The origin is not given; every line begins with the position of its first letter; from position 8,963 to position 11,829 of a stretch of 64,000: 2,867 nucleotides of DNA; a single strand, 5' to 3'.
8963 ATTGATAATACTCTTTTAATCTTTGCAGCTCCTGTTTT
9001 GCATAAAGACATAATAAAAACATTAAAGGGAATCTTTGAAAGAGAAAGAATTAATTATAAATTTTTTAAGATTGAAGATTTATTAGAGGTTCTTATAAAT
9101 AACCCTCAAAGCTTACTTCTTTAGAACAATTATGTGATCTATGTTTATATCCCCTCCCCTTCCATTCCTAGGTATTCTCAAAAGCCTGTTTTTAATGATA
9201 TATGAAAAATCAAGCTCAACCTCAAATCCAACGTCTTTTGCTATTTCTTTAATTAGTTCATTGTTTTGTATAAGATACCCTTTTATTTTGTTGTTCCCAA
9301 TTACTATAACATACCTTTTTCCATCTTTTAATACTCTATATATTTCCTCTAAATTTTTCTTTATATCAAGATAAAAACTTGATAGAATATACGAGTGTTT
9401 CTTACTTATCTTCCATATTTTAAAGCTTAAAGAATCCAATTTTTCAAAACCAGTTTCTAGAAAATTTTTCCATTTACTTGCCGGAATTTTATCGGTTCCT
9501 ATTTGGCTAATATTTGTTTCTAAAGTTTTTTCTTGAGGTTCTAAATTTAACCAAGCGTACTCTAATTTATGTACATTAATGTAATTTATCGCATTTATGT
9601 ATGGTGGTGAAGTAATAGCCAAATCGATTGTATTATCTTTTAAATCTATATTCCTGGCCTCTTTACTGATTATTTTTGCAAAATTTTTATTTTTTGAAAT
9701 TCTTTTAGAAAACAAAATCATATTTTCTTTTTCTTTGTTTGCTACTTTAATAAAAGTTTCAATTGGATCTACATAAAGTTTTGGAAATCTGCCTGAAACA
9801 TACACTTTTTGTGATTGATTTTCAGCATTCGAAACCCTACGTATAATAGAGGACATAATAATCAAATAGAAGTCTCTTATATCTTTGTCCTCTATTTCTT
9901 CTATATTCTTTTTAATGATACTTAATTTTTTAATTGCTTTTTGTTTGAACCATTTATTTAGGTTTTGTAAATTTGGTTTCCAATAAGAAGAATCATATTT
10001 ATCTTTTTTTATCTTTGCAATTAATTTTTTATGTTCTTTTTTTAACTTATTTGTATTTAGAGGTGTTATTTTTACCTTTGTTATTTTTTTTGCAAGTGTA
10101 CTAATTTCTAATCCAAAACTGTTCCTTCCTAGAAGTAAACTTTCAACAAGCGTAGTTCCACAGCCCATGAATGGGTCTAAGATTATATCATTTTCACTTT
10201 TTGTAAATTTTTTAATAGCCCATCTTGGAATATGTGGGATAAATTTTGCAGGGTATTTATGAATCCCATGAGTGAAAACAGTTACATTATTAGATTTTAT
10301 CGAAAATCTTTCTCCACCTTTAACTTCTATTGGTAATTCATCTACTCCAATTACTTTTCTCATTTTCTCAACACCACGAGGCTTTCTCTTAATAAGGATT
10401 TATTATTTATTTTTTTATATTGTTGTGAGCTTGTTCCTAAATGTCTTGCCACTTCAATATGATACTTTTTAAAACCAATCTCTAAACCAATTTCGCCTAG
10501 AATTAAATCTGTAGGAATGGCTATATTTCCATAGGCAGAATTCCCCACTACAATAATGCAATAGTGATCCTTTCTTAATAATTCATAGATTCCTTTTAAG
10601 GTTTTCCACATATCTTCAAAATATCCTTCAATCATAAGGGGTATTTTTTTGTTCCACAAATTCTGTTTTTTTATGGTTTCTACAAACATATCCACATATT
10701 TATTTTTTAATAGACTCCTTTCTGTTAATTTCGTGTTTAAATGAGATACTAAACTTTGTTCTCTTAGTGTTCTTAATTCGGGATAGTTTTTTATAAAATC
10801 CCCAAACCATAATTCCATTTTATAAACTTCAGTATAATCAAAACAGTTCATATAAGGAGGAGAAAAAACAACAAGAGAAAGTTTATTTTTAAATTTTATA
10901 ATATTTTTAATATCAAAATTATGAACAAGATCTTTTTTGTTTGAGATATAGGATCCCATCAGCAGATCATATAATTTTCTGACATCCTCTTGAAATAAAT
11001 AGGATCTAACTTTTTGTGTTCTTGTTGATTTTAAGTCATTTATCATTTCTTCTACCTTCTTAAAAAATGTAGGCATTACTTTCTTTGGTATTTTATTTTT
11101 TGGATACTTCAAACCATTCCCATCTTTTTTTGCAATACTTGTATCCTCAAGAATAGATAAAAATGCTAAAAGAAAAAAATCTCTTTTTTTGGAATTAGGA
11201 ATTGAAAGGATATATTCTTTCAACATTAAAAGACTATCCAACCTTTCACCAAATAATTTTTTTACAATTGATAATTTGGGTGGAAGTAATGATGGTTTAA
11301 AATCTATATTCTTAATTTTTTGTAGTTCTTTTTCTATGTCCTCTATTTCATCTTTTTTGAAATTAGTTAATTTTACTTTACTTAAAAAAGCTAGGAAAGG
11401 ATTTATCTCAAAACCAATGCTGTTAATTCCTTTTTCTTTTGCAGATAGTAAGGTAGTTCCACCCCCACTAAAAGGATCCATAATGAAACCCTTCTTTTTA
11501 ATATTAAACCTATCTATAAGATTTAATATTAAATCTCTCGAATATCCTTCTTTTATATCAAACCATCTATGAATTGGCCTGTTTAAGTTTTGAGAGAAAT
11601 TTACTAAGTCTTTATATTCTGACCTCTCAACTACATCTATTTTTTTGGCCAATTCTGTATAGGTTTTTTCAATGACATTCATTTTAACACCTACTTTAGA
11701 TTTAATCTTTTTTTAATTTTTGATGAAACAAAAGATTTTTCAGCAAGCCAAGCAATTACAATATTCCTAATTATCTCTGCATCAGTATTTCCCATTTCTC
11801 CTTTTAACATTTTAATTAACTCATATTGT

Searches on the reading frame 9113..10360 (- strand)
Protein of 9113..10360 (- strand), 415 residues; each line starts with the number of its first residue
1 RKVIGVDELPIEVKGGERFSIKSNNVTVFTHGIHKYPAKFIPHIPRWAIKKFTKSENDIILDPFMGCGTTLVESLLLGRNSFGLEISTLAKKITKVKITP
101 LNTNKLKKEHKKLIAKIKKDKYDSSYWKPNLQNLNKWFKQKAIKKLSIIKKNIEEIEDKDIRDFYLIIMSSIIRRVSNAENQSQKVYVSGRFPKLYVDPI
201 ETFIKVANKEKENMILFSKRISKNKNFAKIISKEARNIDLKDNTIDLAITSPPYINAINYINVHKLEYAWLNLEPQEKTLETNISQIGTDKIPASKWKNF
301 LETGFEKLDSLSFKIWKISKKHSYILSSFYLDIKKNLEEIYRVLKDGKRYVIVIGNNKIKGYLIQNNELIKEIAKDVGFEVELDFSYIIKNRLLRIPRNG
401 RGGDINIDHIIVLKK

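Call 45: search_protein_families(library=pfam, max_evalue=0.01, proteins=[window:9113-10360:-])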
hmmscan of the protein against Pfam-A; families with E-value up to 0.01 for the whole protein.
window:9113-10360:- (415 aa): 3 families
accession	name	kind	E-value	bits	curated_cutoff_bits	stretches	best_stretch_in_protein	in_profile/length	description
PF01555.25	N6_N4_Mtase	-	1.7e-15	58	26.7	2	34-94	160-219/221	DNA methylase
PF01170.24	UPF0020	-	0.00036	20.7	22.3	0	56-85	28-58/197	RMKL-like, methyltransferase domain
PF08241.18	Methyltransf_11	-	0.0014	19.7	21.2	0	331-351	74-94/95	Methyltransferase domain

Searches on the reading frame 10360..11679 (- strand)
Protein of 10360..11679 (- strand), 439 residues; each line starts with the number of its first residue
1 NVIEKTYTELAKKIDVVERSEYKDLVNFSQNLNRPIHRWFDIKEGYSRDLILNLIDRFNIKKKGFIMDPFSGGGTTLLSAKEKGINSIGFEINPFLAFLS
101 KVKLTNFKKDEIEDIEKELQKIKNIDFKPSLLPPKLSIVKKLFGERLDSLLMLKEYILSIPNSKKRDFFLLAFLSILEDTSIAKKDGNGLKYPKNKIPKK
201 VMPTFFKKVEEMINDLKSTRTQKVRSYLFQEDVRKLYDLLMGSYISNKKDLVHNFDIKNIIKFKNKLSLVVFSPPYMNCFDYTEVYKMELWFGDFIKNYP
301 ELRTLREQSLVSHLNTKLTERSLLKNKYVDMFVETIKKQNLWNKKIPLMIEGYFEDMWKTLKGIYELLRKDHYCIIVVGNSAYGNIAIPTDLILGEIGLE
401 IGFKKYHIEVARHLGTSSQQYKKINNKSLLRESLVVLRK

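Call 45: search_protein_families(library=pfam, max_evalue=0.01, proteins=[window:10360-11679:-])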
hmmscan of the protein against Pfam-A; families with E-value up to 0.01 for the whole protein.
window:10360-11679:- (439 aa): 2 families
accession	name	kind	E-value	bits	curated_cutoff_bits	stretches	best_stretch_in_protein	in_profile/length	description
PF01555.25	N6_N4_Mtase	-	2.3e-10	41.2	26.7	1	48-95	168-214/221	DNA methylase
PF02086.21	MethyltransfD12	-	0.00074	19.8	22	1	58-121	19-79/253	D12 class N6 adenine-specific DNA methyltransferase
